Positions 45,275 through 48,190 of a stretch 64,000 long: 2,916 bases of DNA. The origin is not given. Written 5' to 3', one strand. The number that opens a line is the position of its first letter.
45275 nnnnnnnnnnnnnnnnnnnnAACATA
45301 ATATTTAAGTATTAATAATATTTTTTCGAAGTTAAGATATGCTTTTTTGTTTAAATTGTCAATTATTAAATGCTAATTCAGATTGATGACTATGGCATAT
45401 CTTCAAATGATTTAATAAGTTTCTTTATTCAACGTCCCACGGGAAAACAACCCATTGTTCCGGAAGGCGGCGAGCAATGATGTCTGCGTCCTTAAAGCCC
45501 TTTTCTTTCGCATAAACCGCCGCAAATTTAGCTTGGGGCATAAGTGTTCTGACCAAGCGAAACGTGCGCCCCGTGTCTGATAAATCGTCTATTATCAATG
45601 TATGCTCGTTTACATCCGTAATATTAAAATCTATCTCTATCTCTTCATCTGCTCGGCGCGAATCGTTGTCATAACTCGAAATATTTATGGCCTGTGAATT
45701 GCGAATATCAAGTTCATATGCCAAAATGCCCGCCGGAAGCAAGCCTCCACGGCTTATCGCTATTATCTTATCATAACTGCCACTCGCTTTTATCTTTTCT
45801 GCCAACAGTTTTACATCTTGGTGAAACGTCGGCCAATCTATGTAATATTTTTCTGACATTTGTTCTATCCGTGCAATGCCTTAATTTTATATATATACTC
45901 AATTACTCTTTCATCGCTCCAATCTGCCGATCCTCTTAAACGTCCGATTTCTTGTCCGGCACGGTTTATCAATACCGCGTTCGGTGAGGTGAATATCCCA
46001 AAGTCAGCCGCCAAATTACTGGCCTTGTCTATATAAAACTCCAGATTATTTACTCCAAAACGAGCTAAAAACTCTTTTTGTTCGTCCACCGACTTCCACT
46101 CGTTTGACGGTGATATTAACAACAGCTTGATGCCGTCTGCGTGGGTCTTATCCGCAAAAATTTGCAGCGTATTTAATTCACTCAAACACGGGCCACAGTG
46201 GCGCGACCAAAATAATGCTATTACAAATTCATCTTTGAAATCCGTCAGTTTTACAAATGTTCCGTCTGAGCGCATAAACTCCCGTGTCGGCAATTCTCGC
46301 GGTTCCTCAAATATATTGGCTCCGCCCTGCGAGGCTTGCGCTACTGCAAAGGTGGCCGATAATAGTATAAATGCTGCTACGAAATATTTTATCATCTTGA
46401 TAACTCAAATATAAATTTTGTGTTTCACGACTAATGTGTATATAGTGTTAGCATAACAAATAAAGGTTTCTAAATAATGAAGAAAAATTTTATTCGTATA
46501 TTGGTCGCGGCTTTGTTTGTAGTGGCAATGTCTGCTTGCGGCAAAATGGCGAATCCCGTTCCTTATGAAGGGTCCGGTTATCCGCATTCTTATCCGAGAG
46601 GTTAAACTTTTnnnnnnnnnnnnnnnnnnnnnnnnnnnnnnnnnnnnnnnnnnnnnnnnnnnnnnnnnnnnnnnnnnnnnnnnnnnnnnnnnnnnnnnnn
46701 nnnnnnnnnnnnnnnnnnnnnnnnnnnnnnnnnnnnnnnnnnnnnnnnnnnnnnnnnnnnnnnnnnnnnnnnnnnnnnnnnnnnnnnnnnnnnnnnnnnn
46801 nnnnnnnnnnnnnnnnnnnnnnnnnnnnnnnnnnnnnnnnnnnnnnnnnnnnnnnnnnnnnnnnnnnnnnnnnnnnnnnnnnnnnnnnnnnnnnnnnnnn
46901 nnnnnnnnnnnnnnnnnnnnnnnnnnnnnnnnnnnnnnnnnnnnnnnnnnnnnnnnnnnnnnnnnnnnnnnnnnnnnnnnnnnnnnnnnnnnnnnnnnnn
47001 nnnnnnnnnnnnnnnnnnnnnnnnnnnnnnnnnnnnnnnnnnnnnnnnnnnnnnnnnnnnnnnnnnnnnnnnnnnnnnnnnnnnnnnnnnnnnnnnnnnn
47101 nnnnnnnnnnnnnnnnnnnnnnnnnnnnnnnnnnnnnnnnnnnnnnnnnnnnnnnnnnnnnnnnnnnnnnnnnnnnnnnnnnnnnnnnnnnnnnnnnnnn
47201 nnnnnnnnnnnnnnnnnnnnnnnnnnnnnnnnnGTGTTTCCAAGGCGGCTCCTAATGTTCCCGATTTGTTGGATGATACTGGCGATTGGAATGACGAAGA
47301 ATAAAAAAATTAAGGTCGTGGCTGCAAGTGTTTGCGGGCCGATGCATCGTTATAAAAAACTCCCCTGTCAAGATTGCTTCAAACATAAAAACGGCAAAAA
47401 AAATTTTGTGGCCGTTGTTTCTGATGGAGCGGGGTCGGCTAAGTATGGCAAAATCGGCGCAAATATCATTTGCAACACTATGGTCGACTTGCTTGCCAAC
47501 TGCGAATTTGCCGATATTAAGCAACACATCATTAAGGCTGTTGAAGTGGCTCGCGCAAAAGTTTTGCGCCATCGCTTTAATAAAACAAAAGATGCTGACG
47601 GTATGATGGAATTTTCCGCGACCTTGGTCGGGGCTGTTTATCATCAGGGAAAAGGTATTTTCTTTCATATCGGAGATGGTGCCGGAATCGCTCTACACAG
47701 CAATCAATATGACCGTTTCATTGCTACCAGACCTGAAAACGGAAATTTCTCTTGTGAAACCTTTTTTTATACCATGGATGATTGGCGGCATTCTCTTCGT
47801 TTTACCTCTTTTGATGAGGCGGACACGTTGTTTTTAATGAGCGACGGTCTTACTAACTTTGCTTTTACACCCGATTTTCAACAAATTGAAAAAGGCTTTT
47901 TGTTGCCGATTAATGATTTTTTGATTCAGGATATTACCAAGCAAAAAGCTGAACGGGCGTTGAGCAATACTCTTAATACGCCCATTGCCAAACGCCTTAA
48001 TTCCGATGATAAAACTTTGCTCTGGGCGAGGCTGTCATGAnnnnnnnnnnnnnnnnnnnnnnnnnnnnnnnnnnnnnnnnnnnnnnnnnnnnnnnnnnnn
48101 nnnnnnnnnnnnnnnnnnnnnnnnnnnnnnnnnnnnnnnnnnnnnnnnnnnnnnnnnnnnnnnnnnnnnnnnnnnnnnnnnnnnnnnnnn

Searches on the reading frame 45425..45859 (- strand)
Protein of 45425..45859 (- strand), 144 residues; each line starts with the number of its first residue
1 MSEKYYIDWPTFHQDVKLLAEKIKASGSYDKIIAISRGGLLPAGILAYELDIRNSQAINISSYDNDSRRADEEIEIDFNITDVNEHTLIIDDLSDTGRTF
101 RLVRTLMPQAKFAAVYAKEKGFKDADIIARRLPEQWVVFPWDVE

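Call 67: search_protein_families(library=pfam, proteins=[window:45425-45859:-], max_evalue=0.001)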
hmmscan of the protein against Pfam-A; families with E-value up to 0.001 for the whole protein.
window:45425-45859:- (144 aa): 1 family
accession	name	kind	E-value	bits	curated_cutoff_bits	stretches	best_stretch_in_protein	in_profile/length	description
PF00156.33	Pribosyltran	-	2.2e-14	53.5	26.3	1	8-143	7-153/158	Phosphoribosyl transferase domain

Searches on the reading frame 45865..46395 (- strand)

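Call 67: search_protein_families(library=pfam, proteins=[window:45865-46395:-], max_evalue=0.001)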
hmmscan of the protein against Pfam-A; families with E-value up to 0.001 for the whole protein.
window:45865-46395:- (176 aa): 3 families
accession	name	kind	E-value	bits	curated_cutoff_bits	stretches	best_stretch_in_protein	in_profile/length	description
PF08534.16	Redoxin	-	3.6e-11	43.5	26.6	1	36-158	7-137/148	Redoxin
PF00578.27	AhpC-TSA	-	8e-10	39.2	26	1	36-147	6-119/124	AhpC/TSA family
PF13905.12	Thioredoxin_8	-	1.6e-05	25.6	27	1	58-148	4-93/94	Thioredoxin-like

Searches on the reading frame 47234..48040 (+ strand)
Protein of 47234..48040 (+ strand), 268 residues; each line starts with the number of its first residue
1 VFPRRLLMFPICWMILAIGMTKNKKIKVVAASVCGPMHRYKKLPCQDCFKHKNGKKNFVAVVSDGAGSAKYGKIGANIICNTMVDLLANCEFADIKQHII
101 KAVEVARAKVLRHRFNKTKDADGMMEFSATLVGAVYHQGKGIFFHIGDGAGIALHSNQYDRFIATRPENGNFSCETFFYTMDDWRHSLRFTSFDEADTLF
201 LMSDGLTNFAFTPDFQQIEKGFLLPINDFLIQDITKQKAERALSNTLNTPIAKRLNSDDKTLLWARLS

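Call 67: search_protein_families(library=pfam, proteins=[window:47234-48040:+], max_evalue=0.001)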
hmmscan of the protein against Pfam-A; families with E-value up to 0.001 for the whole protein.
window:47234-48040:+ (268 aa): 1 family
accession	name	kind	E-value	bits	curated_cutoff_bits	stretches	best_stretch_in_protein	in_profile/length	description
PF13672.11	PP2C_2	-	8.2e-36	124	24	1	34-247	1-208/209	Protein phosphatase 2C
